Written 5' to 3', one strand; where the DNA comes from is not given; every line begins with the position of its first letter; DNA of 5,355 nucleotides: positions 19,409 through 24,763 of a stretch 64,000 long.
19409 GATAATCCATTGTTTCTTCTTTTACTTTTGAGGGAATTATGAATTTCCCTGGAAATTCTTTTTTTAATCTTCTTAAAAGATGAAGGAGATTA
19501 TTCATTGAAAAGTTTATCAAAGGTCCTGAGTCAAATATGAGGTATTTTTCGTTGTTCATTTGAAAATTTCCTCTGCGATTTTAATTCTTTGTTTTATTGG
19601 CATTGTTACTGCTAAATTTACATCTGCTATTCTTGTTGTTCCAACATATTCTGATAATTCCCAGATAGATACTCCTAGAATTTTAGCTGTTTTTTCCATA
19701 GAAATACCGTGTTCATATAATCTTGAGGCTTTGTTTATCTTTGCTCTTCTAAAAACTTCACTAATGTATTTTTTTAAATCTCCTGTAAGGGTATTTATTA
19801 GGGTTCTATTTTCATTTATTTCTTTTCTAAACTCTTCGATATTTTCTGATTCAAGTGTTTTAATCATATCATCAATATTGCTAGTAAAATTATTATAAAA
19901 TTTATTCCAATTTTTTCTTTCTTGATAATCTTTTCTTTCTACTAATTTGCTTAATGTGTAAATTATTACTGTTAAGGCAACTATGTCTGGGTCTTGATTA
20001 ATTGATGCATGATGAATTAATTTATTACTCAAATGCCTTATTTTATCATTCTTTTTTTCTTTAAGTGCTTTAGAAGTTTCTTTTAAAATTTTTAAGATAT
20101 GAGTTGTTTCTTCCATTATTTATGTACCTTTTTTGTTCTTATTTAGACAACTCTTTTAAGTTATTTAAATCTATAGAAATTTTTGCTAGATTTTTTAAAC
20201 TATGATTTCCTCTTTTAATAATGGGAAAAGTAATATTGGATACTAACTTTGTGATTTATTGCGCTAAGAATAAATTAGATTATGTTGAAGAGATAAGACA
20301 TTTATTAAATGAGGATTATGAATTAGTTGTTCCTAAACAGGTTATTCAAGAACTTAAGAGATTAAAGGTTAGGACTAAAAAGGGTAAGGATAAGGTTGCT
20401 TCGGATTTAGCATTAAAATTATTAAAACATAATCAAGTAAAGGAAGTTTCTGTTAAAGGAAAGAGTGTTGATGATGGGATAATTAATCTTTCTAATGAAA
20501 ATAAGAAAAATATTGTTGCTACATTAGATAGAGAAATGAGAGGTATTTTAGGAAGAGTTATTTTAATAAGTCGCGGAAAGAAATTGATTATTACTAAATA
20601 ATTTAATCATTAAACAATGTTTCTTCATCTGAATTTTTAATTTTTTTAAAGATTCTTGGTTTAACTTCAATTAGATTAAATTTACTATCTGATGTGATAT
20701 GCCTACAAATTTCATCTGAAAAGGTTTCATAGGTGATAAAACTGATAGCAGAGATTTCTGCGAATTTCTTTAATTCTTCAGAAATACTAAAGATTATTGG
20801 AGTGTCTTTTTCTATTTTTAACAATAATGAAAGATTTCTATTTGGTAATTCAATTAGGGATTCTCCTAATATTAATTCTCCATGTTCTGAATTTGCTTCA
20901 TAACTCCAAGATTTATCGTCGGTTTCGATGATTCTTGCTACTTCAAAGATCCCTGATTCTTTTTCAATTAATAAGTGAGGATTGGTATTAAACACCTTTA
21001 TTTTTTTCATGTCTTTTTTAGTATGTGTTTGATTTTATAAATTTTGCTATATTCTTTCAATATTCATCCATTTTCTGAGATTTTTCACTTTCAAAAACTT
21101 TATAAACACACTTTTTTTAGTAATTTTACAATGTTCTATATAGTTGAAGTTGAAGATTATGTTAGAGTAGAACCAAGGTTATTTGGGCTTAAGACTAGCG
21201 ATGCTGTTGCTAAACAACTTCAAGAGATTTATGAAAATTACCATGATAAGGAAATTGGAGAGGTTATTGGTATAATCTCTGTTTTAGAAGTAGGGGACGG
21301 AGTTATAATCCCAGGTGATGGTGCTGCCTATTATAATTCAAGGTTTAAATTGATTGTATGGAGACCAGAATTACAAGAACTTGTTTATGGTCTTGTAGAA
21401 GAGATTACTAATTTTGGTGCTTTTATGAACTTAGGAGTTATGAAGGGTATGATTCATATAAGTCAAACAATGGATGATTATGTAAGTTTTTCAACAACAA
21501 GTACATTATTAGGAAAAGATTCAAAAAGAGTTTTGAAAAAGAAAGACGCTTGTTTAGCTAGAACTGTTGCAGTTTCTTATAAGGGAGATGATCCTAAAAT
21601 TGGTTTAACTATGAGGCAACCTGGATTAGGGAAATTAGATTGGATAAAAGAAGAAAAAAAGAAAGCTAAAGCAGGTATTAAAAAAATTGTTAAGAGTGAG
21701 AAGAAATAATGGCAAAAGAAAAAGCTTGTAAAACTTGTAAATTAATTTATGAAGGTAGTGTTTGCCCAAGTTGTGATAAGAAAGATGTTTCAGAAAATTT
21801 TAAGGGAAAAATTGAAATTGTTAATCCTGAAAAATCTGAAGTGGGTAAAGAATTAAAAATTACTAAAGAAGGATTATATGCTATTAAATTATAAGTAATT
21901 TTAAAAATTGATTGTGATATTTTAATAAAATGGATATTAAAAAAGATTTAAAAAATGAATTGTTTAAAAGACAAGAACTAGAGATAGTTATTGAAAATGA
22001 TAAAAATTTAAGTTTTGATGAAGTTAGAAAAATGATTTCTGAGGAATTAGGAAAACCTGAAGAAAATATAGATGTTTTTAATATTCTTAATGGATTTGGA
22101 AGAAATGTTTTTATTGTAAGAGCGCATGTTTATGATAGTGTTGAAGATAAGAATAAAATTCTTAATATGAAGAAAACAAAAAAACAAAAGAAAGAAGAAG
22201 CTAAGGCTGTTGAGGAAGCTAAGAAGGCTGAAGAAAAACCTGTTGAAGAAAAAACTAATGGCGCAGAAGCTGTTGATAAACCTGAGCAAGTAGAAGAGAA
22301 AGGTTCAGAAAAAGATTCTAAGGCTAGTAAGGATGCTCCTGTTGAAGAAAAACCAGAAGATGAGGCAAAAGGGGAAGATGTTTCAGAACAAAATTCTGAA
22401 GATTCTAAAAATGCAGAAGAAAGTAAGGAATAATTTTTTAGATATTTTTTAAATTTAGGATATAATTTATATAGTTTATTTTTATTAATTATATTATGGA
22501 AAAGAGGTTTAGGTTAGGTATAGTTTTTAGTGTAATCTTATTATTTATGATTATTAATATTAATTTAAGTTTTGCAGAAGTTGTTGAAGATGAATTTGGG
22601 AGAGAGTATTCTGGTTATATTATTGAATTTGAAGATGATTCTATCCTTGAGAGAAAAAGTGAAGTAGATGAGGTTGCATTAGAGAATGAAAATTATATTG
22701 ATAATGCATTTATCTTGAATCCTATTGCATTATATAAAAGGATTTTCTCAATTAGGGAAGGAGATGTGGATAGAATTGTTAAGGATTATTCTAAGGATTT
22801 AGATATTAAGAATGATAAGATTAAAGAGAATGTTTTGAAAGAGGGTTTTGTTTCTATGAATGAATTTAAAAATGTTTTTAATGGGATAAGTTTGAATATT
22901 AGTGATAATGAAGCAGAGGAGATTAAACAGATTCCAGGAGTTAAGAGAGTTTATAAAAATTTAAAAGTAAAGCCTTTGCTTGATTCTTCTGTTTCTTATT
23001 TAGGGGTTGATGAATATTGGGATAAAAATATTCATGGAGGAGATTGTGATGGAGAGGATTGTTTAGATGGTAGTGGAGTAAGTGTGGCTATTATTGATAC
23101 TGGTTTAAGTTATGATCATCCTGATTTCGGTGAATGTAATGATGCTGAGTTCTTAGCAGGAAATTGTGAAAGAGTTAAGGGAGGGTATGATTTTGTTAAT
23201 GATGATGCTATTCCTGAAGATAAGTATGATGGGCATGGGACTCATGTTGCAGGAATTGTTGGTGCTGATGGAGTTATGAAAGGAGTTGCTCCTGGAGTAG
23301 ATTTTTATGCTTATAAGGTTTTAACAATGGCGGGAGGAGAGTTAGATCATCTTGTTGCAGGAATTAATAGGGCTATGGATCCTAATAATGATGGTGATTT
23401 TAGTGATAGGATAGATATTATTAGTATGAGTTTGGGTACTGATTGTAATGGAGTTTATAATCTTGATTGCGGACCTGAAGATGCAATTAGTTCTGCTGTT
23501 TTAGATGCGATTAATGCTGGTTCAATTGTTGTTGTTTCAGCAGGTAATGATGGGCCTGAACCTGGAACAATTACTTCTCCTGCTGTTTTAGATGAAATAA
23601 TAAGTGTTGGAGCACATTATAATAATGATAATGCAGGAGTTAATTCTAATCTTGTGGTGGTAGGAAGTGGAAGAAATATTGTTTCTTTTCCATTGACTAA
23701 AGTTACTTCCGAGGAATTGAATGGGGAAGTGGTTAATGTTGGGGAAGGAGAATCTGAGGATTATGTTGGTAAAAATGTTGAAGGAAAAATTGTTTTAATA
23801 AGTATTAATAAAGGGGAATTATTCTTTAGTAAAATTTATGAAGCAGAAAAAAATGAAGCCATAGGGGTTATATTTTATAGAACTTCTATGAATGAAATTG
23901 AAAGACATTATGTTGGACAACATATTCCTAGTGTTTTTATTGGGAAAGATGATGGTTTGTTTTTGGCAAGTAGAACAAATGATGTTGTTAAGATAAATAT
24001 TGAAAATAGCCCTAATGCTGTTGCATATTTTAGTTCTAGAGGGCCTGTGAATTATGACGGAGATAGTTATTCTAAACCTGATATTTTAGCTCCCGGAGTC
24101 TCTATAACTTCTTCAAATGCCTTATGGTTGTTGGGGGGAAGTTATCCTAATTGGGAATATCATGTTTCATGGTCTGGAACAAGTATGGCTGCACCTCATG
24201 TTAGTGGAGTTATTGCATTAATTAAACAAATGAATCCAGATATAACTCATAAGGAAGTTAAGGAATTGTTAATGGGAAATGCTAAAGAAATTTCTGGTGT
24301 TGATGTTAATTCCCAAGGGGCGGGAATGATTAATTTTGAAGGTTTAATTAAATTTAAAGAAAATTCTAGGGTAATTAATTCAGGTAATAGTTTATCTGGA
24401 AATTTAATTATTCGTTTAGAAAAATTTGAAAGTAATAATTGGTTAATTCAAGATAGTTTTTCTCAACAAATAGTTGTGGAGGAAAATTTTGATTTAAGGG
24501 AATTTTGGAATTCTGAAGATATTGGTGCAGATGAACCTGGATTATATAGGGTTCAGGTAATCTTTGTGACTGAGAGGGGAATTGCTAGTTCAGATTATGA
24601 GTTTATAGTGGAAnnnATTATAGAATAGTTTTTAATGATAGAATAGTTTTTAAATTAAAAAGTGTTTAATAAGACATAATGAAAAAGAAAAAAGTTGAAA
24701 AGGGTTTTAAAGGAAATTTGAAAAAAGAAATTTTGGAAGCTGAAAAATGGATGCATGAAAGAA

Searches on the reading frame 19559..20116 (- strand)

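Call 63: search_protein_families(library=pfam, max_evalue=0.001, proteins=[window:19559-20116:-])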
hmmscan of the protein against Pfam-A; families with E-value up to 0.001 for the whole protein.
window:19559-20116:- (186 aa): 1 family
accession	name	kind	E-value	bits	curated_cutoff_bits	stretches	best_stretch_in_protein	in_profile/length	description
PF02796.21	HTH_7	-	0.00026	21.5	23.8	1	125-150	9-34/45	Helix-turn-helix domain of resolvase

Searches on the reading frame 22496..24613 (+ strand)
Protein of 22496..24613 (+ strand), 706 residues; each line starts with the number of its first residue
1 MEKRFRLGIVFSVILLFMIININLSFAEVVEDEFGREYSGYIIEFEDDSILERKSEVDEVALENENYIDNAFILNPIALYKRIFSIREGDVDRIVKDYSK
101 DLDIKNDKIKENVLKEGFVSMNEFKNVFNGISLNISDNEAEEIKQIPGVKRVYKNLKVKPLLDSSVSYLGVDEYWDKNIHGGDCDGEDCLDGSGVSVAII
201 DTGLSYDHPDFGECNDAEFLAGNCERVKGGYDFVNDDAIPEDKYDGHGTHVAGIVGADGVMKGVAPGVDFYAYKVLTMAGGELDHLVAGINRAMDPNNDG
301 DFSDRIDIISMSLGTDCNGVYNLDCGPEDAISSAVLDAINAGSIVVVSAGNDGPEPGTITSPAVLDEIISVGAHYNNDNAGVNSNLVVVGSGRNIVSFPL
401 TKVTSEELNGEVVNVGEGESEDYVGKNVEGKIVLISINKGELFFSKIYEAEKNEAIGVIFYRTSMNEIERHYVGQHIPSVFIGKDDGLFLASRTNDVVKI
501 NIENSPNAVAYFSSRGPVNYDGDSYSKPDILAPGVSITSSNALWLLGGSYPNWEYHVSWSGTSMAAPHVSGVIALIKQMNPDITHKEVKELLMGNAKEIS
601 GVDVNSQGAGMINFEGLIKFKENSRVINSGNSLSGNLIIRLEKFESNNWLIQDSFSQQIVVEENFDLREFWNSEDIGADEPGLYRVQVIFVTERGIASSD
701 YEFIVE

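Call 10: search_protein_families(library=pfam, max_evalue=0.00001, proteins=[window:22496-24613:+])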
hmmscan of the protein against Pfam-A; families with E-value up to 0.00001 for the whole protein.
window:22496-24613:+ (706 aa): 3 families
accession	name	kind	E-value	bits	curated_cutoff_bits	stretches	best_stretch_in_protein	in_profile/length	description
PF00082.27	Peptidase_S8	-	1.1e-54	186.1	21.8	1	192-610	1-288/288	Subtilase family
PF02225.27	PA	-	9.1e-09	35.8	23.9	1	409-488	2-93/95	PA domain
PF05922.21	Inhibitor_I9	-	1.1e-06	29.7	21.2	1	120-159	41-80/82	Peptidase inhibitor I9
